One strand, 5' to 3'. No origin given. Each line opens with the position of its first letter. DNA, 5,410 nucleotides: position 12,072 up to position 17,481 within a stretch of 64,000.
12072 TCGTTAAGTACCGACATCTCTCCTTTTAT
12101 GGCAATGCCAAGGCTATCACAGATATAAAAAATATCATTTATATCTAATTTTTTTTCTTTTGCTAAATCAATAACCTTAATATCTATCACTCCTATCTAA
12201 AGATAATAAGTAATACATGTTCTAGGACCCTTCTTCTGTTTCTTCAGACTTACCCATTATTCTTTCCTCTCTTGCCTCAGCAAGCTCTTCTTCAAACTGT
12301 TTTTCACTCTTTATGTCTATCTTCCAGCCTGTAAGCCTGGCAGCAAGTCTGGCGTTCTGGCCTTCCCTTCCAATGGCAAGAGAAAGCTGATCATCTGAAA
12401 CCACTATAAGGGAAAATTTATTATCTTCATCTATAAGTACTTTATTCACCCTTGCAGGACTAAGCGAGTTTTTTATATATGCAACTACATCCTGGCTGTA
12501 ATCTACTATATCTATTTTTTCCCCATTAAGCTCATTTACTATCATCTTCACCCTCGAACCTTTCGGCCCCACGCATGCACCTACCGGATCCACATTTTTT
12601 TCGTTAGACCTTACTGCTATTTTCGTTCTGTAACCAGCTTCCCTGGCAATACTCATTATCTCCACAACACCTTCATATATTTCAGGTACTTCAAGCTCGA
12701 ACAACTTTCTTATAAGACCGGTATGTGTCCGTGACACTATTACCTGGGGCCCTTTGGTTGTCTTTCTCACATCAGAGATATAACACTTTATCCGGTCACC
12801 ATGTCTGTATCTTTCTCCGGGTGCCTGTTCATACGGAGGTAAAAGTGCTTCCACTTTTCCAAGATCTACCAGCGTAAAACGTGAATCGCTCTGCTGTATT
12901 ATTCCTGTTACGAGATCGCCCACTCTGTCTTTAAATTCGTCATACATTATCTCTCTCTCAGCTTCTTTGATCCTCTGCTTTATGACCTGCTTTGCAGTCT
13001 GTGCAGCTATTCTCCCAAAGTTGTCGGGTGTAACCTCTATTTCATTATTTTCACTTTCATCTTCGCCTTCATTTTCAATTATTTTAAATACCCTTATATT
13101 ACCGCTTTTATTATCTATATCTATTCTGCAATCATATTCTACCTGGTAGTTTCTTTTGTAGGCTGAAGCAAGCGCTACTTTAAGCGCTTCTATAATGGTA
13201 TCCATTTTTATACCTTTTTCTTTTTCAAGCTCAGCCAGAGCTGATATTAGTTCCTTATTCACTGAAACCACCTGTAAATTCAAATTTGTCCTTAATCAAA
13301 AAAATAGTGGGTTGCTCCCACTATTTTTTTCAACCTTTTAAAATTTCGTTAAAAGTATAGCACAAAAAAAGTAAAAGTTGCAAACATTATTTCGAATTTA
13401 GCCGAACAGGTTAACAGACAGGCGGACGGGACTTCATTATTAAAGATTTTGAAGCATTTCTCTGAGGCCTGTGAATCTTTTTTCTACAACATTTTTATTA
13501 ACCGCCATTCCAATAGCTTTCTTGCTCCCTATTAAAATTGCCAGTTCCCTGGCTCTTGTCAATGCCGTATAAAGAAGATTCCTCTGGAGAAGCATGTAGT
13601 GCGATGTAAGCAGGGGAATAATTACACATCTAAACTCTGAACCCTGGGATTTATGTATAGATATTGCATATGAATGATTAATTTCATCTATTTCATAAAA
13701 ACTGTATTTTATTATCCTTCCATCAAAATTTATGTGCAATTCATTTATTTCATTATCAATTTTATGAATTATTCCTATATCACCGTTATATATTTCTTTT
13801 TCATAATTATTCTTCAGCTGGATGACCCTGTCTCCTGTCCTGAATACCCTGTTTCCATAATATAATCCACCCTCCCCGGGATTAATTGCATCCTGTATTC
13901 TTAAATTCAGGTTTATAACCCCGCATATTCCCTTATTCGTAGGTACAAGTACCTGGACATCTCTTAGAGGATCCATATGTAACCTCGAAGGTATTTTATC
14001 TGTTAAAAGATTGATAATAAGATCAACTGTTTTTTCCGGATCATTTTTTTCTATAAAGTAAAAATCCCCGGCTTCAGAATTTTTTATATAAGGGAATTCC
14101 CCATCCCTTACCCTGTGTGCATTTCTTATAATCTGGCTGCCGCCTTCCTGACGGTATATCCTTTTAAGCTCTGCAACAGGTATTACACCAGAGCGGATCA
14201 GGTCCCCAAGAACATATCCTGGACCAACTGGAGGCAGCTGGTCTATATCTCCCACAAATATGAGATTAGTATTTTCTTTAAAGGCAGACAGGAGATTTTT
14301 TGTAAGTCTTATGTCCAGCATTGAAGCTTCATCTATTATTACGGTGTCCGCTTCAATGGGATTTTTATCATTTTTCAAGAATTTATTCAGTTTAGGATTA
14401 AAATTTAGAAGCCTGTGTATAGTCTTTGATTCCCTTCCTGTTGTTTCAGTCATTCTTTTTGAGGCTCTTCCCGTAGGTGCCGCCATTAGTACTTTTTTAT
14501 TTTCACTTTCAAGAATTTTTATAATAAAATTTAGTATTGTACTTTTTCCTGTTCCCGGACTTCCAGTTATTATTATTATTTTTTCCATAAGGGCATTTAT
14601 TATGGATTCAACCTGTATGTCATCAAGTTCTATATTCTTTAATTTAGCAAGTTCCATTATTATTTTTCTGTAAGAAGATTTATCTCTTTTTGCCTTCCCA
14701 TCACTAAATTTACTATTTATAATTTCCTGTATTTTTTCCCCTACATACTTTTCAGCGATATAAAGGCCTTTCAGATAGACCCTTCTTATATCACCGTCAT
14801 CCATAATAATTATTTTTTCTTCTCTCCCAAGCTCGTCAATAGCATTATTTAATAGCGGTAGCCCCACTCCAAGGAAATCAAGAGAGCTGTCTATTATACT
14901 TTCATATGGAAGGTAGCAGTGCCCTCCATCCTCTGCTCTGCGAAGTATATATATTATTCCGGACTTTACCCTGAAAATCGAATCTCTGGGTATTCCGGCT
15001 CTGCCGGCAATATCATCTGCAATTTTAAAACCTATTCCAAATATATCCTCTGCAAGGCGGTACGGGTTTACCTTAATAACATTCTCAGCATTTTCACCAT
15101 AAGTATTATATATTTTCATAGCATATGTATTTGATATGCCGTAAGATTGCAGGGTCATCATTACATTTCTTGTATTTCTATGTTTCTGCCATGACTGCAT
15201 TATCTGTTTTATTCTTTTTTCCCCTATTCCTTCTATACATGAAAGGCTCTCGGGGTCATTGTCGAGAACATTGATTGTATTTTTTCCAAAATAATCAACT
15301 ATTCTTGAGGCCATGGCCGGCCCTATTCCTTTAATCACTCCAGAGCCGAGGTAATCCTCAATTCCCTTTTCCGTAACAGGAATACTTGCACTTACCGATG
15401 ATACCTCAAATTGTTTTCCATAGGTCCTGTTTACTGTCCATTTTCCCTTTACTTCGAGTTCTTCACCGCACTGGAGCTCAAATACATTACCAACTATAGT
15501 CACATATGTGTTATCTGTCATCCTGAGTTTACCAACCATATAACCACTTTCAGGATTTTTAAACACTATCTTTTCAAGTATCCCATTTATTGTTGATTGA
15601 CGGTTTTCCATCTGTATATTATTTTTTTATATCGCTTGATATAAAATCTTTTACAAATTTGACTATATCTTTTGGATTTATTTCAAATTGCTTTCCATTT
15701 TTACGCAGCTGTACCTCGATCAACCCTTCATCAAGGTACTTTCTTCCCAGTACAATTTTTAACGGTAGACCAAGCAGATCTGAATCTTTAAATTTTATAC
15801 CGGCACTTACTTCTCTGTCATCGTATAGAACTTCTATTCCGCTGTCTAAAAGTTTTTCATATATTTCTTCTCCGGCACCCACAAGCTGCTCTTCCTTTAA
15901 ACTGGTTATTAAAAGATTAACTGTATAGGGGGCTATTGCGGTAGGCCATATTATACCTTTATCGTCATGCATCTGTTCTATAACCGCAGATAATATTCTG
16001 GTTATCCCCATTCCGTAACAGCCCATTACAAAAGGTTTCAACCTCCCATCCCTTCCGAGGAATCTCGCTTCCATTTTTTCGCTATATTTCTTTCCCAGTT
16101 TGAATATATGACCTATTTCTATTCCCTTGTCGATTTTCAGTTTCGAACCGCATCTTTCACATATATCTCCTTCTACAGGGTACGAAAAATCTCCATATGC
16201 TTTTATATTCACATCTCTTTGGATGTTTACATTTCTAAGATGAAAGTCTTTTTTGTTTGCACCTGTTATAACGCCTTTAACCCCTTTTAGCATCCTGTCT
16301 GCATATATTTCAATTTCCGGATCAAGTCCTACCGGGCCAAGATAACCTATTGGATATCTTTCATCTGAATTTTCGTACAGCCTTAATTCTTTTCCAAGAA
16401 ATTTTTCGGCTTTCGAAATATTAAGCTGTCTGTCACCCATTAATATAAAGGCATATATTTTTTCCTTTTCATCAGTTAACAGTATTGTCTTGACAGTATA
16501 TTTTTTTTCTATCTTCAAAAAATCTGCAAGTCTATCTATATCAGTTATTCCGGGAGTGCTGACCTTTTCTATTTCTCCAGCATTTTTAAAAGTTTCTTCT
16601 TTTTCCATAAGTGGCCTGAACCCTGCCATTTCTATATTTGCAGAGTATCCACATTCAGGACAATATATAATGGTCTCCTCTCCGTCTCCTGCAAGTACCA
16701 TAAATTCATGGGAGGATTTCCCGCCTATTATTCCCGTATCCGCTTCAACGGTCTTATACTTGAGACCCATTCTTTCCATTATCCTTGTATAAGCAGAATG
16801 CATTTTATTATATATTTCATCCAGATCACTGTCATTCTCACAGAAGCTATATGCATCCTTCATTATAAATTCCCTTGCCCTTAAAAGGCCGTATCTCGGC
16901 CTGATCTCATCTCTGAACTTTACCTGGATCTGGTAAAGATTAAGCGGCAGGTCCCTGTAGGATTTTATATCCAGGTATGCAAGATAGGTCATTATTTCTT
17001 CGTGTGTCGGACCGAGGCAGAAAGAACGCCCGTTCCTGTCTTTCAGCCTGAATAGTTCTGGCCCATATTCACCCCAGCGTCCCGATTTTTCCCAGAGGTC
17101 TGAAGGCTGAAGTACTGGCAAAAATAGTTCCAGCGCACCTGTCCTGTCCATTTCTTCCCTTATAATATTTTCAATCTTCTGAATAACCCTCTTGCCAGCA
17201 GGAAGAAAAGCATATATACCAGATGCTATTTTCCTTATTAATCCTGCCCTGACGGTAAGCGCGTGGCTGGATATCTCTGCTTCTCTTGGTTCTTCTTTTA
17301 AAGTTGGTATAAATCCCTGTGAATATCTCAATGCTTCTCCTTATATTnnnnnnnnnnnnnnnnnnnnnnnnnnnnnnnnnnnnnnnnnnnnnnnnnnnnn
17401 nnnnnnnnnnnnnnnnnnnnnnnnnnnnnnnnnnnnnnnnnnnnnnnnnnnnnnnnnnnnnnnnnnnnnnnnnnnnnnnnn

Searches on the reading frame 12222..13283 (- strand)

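Call 55: search_protein_families(library=pfam, proteins=[window:12222-13283:-], max_evalue=0.00001)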
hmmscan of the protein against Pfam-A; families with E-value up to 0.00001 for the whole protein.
window:12222-13283:- (353 aa): 3 families
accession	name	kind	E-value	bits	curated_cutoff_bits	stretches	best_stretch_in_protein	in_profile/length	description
PF13184.12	KH_5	-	1e-30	106.1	27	1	216-283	1-68/69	NusA-like KH domain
PF08529.16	NusA_N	-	7.3e-24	84.7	23.8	2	11-83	1-73/119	NusA N-terminal domain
PF00575.29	S1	-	2.1e-07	31.6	22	1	118-181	1-71/74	S1 RNA binding domain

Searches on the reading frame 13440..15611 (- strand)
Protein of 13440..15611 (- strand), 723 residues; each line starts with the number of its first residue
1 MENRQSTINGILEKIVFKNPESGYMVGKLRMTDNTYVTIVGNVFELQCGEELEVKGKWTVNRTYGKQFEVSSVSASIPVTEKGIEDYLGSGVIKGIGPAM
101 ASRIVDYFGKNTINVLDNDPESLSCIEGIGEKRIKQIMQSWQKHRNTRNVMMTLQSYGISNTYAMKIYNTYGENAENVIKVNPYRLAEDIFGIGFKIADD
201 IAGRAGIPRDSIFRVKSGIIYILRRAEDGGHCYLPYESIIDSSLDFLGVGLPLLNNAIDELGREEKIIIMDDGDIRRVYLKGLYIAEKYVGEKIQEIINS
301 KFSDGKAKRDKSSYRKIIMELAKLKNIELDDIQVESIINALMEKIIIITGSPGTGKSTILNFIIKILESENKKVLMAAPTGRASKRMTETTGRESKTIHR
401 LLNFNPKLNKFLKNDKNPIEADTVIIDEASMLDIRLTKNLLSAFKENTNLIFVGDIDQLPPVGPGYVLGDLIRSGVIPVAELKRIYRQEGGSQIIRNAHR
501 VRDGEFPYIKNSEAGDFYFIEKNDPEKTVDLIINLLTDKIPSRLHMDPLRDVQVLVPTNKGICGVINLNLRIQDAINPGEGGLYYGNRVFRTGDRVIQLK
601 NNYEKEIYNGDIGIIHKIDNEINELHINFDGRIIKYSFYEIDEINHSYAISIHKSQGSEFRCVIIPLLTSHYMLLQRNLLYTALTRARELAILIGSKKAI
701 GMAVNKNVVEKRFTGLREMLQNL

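Call 55: search_protein_families(library=pfam, proteins=[window:13440-15611:-], max_evalue=0.00001)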
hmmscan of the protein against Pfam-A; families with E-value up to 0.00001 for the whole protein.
window:13440-15611:- (723 aa): 13 families
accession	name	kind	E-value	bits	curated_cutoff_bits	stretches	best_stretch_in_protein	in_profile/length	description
PF13245.12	AAA_19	-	1.7e-41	142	25.1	1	334-464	2-134/134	AAA domain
PF14490.11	HHH_RecD2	-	2.7e-39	133.4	27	1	143-233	1-92/92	ATP-dependent RecD2 DNA helicase HHH domain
PF13604.12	AAA_30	-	2.1e-37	129.2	27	1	329-507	2-174/191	AAA domain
PF23139.1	OB_YrrC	-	9.1e-21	74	27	1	6-78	2-76/76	ATP-dependent DNA helicase YrrC, OB-fold domain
PF13538.12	UvrD_C_2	-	9.4e-21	73.9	27.4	1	646-694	1-52/52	UvrD-like helicase C-terminal domain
PF18335.7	SH3_13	-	2.5e-19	69.2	41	1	568-629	1-65/65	ATP-dependent RecD-like DNA helicase SH3 domain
PF01443.25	Viral_helicase1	-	1.7e-11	44.8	21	0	346-460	1-98/228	Viral superfamily 1 RNA helicase core domain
PF13086.12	AAA_11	-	1.4e-10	41.8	27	0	329-389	2-70/257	AAA domain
PF14520.12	HHH_5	-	7.9e-10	39.5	27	1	93-143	7-57/57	Helix-hairpin-helix domain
PF05970.20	PIF1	-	1.1e-08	35.4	25.9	1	335-462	15-155/223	PIF1-like helicase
PF05127.21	NAT10_TcmA_helicase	-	1.7e-07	31.7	22.7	1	347-445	1-114/176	RNA cytidine acetyltransferase NAT10/TcmA, helicase domain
PF09848.15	SLFN-g3_helicase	-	6.5e-07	29.4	24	1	344-432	2-91/354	Schlafen group 3, DNA/RNA helicase domain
PF13401.12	AAA_22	-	4.7e-06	27.4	27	0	343-455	5-123/130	AAA domain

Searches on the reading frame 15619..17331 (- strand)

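Call 55: search_protein_families(library=pfam, proteins=[window:15619-17331:-], max_evalue=0.00001)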
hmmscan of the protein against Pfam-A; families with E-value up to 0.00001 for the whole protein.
window:15619-17331:- (570 aa): 3 families
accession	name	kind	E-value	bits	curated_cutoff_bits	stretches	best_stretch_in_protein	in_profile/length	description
PF00587.30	tRNA-synt_2b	-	2.2e-36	126.1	29.3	1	94-453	1-178/179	tRNA synthetase class II core domain (G, H, P, S and T)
PF04073.20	tRNA_edit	-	1.7e-17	64.1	25.5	1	259-369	1-117/123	Aminoacyl-tRNA editing domain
PF03129.25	HGTP_anticodon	-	3.3e-15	56.4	21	1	477-562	6-93/94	Anticodon binding domain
